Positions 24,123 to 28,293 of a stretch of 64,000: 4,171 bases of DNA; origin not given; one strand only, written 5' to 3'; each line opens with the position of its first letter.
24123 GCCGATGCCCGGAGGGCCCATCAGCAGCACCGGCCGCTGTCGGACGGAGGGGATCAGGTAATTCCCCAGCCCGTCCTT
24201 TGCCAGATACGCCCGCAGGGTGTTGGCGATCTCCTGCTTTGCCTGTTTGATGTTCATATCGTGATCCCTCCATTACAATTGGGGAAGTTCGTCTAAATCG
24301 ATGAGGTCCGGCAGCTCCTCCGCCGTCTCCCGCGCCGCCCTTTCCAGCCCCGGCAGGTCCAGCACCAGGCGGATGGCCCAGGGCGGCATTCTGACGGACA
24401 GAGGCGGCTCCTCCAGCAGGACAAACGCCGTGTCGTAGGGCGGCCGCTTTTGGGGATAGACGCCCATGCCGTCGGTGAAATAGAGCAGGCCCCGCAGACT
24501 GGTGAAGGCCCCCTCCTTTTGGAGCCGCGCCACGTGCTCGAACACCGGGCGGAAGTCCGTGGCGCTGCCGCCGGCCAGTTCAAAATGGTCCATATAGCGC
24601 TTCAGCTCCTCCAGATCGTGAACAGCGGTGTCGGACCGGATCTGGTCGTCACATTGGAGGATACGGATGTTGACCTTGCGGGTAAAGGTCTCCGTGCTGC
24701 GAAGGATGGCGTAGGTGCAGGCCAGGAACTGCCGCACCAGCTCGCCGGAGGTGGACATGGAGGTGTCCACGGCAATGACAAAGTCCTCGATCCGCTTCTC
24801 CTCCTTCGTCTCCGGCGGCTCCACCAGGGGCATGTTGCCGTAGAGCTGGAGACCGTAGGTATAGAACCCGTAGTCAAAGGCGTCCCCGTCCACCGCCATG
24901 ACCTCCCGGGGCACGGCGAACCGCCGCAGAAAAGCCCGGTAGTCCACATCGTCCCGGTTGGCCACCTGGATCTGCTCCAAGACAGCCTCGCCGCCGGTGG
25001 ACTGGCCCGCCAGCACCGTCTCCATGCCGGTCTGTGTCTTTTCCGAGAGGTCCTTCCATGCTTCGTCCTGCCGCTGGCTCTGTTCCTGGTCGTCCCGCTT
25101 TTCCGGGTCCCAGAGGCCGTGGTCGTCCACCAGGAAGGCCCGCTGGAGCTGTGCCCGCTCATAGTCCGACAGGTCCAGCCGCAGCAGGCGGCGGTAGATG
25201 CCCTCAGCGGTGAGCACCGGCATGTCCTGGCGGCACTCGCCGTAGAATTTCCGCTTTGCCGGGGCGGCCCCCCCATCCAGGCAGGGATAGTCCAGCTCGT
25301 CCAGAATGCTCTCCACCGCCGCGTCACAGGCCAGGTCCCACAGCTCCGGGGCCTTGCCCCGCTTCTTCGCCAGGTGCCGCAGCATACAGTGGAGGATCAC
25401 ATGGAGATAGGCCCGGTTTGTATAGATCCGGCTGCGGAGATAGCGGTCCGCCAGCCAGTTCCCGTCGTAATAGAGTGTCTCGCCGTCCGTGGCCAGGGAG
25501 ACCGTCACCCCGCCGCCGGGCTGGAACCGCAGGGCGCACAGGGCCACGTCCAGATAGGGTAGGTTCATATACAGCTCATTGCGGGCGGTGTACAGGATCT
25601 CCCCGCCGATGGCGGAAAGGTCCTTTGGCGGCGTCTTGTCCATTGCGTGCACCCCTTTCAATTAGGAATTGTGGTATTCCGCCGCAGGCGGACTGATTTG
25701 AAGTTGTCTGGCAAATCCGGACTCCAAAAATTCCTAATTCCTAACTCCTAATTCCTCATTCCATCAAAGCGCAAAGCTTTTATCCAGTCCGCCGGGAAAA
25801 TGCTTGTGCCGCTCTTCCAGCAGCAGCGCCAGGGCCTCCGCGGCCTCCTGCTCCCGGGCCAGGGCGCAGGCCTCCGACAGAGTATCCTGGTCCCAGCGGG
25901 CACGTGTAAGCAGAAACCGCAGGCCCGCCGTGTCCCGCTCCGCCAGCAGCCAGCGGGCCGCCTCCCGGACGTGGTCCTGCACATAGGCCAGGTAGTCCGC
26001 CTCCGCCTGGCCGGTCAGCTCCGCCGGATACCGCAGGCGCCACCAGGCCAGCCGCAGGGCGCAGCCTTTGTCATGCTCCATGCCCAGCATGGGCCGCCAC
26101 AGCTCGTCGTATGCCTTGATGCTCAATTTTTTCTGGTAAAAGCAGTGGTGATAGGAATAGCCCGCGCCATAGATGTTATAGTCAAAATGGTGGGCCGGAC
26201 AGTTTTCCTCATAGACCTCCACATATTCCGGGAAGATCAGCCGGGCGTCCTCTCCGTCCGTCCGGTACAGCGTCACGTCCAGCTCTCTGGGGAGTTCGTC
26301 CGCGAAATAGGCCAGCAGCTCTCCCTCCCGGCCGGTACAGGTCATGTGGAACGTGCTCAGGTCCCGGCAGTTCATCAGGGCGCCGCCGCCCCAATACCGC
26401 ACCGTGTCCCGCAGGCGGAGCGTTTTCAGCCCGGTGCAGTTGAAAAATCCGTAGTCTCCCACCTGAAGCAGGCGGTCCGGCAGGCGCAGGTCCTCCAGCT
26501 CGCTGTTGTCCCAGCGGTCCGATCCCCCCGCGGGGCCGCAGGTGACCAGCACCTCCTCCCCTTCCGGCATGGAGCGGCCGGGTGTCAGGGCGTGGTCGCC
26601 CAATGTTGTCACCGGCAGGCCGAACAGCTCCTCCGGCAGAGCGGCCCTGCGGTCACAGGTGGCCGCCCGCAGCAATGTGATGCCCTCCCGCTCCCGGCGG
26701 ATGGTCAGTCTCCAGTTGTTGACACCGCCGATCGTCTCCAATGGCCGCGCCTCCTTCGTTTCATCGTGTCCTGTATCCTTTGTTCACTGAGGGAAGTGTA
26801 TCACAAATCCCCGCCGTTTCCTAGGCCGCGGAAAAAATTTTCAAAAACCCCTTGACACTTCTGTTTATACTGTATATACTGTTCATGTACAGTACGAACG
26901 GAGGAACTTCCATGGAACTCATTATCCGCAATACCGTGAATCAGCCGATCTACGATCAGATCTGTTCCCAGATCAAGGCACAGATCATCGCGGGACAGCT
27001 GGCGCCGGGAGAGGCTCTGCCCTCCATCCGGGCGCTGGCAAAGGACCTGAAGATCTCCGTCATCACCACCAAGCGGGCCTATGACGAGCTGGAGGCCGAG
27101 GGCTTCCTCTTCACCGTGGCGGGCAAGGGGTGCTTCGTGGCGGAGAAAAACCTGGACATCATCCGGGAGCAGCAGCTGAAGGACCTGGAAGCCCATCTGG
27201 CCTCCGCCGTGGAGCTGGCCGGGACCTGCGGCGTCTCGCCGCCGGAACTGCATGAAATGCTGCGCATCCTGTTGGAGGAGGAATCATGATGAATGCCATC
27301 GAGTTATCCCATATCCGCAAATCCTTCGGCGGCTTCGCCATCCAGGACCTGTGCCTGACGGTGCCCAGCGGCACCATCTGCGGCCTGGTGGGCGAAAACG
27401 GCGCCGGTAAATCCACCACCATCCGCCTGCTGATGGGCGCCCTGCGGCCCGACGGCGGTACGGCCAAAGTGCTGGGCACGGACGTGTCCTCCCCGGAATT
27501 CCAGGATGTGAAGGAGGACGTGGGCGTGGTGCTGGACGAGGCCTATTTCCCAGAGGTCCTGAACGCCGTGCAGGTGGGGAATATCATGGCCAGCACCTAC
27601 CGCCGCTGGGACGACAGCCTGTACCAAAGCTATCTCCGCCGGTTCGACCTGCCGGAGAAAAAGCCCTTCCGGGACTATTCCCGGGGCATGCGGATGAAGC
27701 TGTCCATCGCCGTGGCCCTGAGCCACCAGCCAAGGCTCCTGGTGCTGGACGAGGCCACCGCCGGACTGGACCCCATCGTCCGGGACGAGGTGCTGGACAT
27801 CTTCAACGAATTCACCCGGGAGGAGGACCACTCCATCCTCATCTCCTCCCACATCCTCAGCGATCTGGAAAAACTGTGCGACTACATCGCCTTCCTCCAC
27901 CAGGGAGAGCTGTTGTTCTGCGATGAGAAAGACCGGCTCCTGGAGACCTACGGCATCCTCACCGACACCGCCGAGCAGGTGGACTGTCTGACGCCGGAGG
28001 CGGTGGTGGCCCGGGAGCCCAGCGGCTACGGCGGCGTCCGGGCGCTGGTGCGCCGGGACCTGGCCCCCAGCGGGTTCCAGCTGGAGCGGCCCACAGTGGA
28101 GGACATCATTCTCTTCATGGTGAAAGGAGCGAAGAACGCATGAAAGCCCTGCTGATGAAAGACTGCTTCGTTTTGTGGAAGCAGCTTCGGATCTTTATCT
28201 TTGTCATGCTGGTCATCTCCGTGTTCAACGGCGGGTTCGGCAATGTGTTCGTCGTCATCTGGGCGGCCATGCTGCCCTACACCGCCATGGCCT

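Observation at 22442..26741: Uncharacterised four-gene module: cytoplasmic LRR protein, VWA/MIDAS protein, MoxR-class AAA+ ATPase, Nfu-type Fe-S protein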

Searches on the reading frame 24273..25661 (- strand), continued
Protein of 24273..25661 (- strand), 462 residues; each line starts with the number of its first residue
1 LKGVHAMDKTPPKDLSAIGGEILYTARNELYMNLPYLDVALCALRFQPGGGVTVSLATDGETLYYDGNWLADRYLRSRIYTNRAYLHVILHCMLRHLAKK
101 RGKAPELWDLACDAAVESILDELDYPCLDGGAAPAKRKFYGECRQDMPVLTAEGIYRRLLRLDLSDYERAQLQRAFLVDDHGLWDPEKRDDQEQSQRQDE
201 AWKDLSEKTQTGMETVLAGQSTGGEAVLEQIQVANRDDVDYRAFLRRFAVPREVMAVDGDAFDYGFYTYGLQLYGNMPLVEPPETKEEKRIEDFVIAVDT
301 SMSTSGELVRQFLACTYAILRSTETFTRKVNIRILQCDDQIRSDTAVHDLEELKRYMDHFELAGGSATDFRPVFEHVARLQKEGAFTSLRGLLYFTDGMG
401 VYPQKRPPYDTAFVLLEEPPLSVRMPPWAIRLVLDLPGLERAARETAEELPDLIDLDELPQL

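Call 82: fold_search(model_id=the predicted structure, library=viral)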
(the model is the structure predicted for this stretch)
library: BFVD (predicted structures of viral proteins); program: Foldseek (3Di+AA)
matches with E <= 10: 492; with E <= 0.001: 69
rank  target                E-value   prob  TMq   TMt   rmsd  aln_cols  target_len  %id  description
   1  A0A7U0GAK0            9.7e-17  1.00  0.46  0.52  10.6       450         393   15  VWA-like domain-containing protein [Klebsiella phage vB_KpP_FBKp27]
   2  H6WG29                3.8e-16  1.00  0.55  0.64   8.3       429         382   16  Metallopeptidase [Cyanophage S-TIM5]
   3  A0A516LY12            7.3e-16  1.00  0.36  0.40  14.7       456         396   17  (no name in the UniProt tables at hand)
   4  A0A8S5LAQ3            1.1e-15  1.00  0.47  0.51   8.7       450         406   15  Metallopeptidase domain protein [Podoviridae sp. ctBev14]
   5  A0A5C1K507            5.8e-15  1.00  0.46  0.53   9.5       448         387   16  Uncharacterized protein [Pseudomonas phage Zuri]
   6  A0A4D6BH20            1.5e-14  1.00  0.50  0.50  11.3       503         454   16  (no name in the UniProt tables at hand)
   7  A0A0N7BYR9            1.1e-13  1.00  0.32  0.31  19.4       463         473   16  (no name in the UniProt tables at hand)
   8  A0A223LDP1            2.0e-13  1.00  0.43  0.42  10.1       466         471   14  Uncharacterized protein [Bacillus phage PBS1]
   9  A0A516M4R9            2.4e-13  1.00  0.47  0.47   9.4       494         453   14  (no name in the UniProt tables at hand)
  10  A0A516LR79            2.9e-13  1.00  0.39  0.44  10.6       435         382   15  (no name in the UniProt tables at hand)
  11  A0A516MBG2            3.5e-13  1.00  0.35  0.37  13.2       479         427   13  (no name in the UniProt tables at hand)
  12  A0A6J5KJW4            7.4e-13  1.00  0.49  0.50  13.1       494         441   16  VWA-like domain containing protein [uncultured Caudovirales phage]
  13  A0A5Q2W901            3.1e-12  1.00  0.41  0.42  15.4       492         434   15  (no name in the UniProt tables at hand)
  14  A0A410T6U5            4.3e-12  1.00  0.35  0.36  14.4       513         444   13  (no name in the UniProt tables at hand)
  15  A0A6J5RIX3            5.0e-12  1.00  0.39  0.34  14.6       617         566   15  VWA-like domain containing protein [uncultured Caudovirales phage]
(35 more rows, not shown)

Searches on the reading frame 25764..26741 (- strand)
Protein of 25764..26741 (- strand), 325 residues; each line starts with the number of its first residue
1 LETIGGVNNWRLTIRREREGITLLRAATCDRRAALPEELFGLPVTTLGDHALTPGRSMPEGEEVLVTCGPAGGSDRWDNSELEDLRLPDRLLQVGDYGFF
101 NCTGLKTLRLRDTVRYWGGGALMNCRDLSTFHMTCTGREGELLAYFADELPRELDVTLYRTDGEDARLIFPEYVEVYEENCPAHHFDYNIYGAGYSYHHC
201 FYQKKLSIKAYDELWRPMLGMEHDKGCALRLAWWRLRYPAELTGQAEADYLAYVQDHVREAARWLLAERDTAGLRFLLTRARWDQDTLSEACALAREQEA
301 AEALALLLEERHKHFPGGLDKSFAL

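Call 3: search_protein_families(library=pfam, proteins=[window:25764-26741:-], max_evalue=0.01)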
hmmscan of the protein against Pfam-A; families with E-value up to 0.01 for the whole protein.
window:25764-26741:- (325 aa): 1 family
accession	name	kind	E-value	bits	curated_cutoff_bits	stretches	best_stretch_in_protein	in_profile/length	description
PF13306.12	LRR_5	-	1.5e-06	28.6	27.7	1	78-133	9-63/127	BspA type Leucine rich repeat region (6 copies)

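Call 4: search_protein_families(library=ncbifam, proteins=[window:25764-26741:-], max_evalue=0.01)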
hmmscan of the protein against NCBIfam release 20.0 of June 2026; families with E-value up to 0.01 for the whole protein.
window:25764-26741:- (325 aa): 0 families

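Call 5: search_protein_families(library=padloc, proteins=[window:25764-26741:-], max_evalue=0.01)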
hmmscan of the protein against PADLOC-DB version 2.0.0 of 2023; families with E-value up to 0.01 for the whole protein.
window:25764-26741:- (325 aa): 0 families

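Call 13: find_homologous_proteins(query=window:25764-26741:-, max_evalue=0.001)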
Query window:25764-26741:- (325 aa): 618 proteins with E <= 0.001 among 8000 candidates; the best 120 are listed.
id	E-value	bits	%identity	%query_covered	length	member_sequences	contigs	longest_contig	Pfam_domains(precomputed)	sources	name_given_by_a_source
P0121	1.1e-215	733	97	100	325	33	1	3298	PF13306.13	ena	-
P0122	1.0e-191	654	86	100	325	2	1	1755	PF13306.13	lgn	-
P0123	4.5e-174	596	79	100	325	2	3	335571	PF13306.13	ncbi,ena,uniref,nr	ncbi:hypothetical protein [uncultured Dysosmobacter sp.]|uniref:hypothetical protein n=1 Tax=uncultu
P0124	5.7e-174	596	79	100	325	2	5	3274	PF13306.13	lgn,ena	-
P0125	6.6e-174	596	79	100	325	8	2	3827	PF13306.13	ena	-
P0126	2.1e-173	594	79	100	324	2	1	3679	PF13306.13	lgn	-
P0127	3.1e-173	594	78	100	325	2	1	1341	PF13306.13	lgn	-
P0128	5.3e-172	589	77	100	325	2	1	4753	PF13306.13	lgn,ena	-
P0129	1.1e-171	588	78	100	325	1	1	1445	PF13306.13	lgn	-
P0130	5.2e-170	583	78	100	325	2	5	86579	-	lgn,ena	-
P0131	6.4e-170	583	76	100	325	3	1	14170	PF13306.13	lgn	-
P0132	3.3e-169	580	77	100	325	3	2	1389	PF13306.13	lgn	-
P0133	8.3e-169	579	77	100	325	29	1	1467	PF13306.13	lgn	-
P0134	2.0e-168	578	77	100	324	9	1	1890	PF13306.13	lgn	-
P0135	2.5e-168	577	78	100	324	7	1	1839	PF13306.13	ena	-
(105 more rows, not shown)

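Call 43: predict_structure(alignment_id=A3)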
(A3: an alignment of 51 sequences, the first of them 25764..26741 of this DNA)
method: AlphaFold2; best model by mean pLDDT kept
length: 325 residues; sequences in the alignment: 51
mean_pLDDT: 86.5   pTM: 0.82
mean pLDDT of the five models: 86.5, 84.8, 83.6, 83.3, 82.8
residues with pLDDT >= 90: 205; 70-90: 74; 50-70: 40; < 50: 6
segments of 3 or more residues with pLDDT < 50: 184-187
pLDDT, mean of each block of 10 residues (from residue 1): 83 94 96 94 97 92 86 74 96 97 96 92 92 93 87 88 87 61 50 69 88 72 74 92 93 94 95 94 93 96 95 76 53
secondary structure, 60 per line:
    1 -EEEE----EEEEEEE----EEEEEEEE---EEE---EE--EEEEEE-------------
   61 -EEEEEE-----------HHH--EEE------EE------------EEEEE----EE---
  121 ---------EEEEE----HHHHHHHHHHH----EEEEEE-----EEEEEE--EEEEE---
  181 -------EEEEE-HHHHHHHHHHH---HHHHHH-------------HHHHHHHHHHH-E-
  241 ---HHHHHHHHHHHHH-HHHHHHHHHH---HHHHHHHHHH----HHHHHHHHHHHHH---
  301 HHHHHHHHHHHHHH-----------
elements in order: E2-5 E10-16 E21-28 E32-34 E42-47 E62-67 E84-86 E107-111 E130-134 H139-149 E154-159 E165-170 E173-177 E188-192 H194-204 H208-213 H227-237 H244-256 H258-267 H271-280 H285-297 H301-314
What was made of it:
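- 25764..26741 (-): Third subunit: cytoplasmic BspA-type LRR (N-terminal half) plus alpha-helical repeat domain, 325 aa. It has a conserved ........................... segment and a C-terminal [KR]x[FY][DE]L tail (KSFAL in this genome). The AF2 model has pLDDT 86.5 and pTM 0.82 (call 43).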

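Call 48: fold_search(model_id=the predicted structure, library=pdb)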
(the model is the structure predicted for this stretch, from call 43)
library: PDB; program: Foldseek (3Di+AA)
matches with E <= 10: 500; with E <= 0.001: 4
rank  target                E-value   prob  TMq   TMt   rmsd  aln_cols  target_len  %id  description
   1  6mlx_B                1.8e-05  1.00  0.23  0.32   8.0       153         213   18  Crystal structure of T. pallidum Leucine Rich Repeat protein (TpLRR) (released 2019-07-17)
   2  6mlx_C                3.1e-05  1.00  0.23  0.32   8.1       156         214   17  Crystal structure of T. pallidum Leucine Rich Repeat protein (TpLRR) (released 2019-07-17)
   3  6mlx_A                5.0e-05  1.00  0.22  0.31   8.2       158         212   17  Crystal structure of T. pallidum Leucine Rich Repeat protein (TpLRR) (released 2019-07-17)
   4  4gt6                  1.7e-04  1.00  0.27  0.23   6.4       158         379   18  Crystal structure of a leucine rich cell surface protein (FAEPRAA2165_01021) from Faecalibacterium prausnitzii A2-165 at (released 2012-09-26)
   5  4fs7                  1.3e-03  1.00  0.20  0.17   8.7       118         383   17  Crystal structure of a leucine-rich repeat protein (BACOVA_04585) from Bacteroides ovatus ATCC 8483 at 1.19 A resolution (released 2012-09-19)
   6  4oju_B                1.8e-03  1.00  0.24  0.48   7.6       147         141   19  Crystal structure of a leucine-rich repeat protein (BACCAP_00569) from Bacteroides capillosus ATCC 29799 at 2.00 A res (released 2014-06-18)
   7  4oju_D                4.7e-03  0.98  0.23  0.46   8.0       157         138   17  Crystal structure of a leucine-rich repeat protein (BACCAP_00569) from Bacteroides capillosus ATCC 29799 at 2.00 A res (released 2014-06-18)
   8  4fdw                  6.7e-03  1.00  0.25  0.21   2.8       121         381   16  Crystal structure of a putative cell surface protein (BACOVA_01565) from Bacteroides ovatus ATCC 8483 at 2.05 A resoluti (released 2012-07-25)
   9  4h09_D                6.7e-03  1.00  0.23  0.20   6.4       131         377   13  Crystal structure of a leucine-rich repeat protein (EUBVEN_01088) from Eubacterium ventriosum ATCC 27560 at 2.50 A res (released 2012-10-10)
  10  4oju_A                1.9e-02  0.92  0.22  0.43   7.8       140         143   17  Crystal structure of a leucine-rich repeat protein (BACCAP_00569) from Bacteroides capillosus ATCC 29799 at 2.00 A res (released 2014-06-18)
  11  4h09_A                2.0e-02  0.38  0.17  0.15  13.2       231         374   10  Crystal structure of a leucine-rich repeat protein (EUBVEN_01088) from Eubacterium ventriosum ATCC 27560 at 2.50 A res (released 2012-10-10)
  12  4h09_B                2.1e-02  0.44  0.17  0.15  12.7       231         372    9  Crystal structure of a leucine-rich repeat protein (EUBVEN_01088) from Eubacterium ventriosum ATCC 27560 at 2.50 A res (released 2012-10-10)
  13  4h09_E                2.4e-02  0.38  0.17  0.15  13.0       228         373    9  Crystal structure of a leucine-rich repeat protein (EUBVEN_01088) from Eubacterium ventriosum ATCC 27560 at 2.50 A res (released 2012-10-10)
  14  4h09_C                2.5e-02  0.41  0.17  0.15  12.7       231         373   10  Crystal structure of a leucine-rich repeat protein (EUBVEN_01088) from Eubacterium ventriosum ATCC 27560 at 2.50 A res (released 2012-10-10)
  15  2id5_A                5.4e-02  0.28  0.18  0.13  12.3       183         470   18  Crystal Structure of the Lingo-1 Ectodomain (released 2006-09-26)
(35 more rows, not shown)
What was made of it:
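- On BspA-type leucine-rich repeat proteins (LRR_5): Foldseek finds TpLRR 6mlx at E 1.8e-5 and 4gt6, 4fs7 and 4oju (call 48).
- LRR fold plus helical domain (calls 43, 48).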

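Call 72: search_protein_families(library=pfam, alignment_id=A2, max_evalue=0.001)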
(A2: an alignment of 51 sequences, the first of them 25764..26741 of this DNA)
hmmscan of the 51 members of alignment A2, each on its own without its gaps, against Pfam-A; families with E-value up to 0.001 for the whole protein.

A. member 1, window:25764-26741:- (325 aa): 1 family
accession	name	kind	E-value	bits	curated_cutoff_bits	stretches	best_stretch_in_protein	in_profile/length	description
PF13306.12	LRR_5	-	1.5e-06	28.6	27.7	1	78-133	9-63/127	BspA type Leucine rich repeat region (6 copies)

B. families by the number of members that match (of 51 scanned): 1 family
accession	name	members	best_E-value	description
PF13306.12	LRR_5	51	6.7e-13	BspA type Leucine rich repeat region (6 copies)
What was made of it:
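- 25764..26741 (-): Pfam LRR_5 hits 51 of 51 family members (call 72).
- On BspA-type leucine-rich repeat proteins (LRR_5): All 51 family members match, with best E 6.7e-13 (call 72).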

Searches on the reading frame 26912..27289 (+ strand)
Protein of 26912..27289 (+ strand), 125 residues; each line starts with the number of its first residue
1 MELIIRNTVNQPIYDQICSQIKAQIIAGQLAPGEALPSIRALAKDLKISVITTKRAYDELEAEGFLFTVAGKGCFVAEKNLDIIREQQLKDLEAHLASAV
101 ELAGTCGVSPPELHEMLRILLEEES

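Call 3: search_protein_families(library=pfam, proteins=[window:26912-27289:+], max_evalue=0.01)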
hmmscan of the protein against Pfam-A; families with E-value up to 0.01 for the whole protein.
window:26912-27289:+ (125 aa): 3 families
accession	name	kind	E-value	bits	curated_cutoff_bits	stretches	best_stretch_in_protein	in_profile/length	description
PF00392.27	GntR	-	3.9e-17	62.1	27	1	14-76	2-64/64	Bacterial regulatory proteins, gntR family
PF13412.12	HTH_24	-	1.4e-05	25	21.9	0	38-65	19-46/48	Winged helix-turn-helix DNA-binding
PF13730.12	HTH_36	-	3.6e-05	23.9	25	1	32-66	21-55/55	Helix-turn-helix domain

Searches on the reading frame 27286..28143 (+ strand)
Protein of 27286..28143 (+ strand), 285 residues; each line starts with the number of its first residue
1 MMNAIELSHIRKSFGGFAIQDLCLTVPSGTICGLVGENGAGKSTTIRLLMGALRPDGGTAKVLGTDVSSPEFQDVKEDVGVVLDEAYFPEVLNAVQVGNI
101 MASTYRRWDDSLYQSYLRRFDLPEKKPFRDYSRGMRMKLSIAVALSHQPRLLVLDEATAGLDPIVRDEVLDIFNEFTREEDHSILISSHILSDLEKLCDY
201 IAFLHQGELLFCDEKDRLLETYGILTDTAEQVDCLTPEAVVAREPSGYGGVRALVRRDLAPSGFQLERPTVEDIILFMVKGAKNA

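Call 3: search_protein_families(library=pfam, proteins=[window:27286-28143:+], max_evalue=0.01)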
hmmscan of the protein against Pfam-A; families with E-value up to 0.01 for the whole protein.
window:27286-28143:+ (285 aa): 6 families
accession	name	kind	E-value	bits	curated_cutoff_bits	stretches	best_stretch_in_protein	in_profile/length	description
PF00005.33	ABC_tran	-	7.4e-25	88.6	25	1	20-159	2-137/137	ABC transporter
PF13304.12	AAA_21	-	4.5e-10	40.5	27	1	127-189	234-298/304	AAA domain, putative AbiEii toxin, Type IV TA system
PF13401.12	AAA_22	-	2.4e-06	28.3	27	1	31-176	7-107/130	AAA domain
PF13558.12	SbcC_Walker_B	-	0.0044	17.7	27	0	146-174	61-89/90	SbcC/RAD50-like, Walker B motif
PF03308.22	MeaB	-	0.0076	15.7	23.1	0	30-70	34-74/273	Methylmalonyl Co-A mutase-associated GTPase MeaB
PF13191.12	AAA_16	-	0.0083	17.1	32.6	0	27-158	20-142/167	AAA ATPase domain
